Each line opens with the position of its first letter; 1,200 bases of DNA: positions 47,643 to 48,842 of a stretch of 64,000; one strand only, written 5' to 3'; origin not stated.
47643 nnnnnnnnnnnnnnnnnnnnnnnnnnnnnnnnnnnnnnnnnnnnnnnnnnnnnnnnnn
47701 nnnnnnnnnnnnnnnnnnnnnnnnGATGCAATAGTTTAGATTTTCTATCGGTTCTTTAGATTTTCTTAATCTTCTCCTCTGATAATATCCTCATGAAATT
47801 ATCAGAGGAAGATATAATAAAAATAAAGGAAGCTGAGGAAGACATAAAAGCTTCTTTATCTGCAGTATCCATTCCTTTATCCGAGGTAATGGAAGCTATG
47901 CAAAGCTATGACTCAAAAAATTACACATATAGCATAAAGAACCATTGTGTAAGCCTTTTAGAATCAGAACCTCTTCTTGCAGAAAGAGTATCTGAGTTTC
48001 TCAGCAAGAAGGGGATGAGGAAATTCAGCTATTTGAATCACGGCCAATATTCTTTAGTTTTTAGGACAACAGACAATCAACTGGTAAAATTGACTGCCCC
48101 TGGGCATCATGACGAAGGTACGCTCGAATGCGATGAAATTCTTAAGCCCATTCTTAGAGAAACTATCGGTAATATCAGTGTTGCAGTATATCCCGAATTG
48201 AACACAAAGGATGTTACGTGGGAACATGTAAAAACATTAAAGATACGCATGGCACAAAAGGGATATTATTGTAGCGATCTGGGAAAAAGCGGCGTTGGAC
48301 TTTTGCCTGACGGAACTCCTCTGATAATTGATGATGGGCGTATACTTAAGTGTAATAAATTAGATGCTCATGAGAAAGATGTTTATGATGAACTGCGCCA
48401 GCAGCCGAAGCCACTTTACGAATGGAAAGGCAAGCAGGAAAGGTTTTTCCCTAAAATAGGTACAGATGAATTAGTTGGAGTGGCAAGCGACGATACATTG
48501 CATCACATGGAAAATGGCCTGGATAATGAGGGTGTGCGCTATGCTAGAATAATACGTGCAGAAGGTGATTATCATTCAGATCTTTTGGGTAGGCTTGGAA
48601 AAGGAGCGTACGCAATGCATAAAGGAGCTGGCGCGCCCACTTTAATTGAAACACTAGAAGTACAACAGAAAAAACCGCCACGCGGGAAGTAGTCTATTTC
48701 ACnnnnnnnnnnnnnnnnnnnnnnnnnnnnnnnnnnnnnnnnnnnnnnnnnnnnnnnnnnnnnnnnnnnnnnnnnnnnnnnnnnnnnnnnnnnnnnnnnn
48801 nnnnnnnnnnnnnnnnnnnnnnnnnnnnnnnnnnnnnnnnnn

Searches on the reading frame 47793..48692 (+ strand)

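Call 3: search_protein_families(library=pfam, proteins=[window:47793-48692:+], max_evalue=0.1)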
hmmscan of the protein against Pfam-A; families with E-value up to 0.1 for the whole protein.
window:47793-48692:+ (299 aa): 1 family
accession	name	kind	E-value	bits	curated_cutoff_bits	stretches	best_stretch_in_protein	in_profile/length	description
PF19400.4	DUF5975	-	0.069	13.6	25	0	109-143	80-114/125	Family of unknown function (DUF5975)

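Call 4: search_protein_families(library=ncbifam, proteins=[window:47793-48692:+], max_evalue=0.1)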
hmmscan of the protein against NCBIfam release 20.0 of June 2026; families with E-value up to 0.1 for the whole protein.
window:47793-48692:+ (299 aa): 0 families
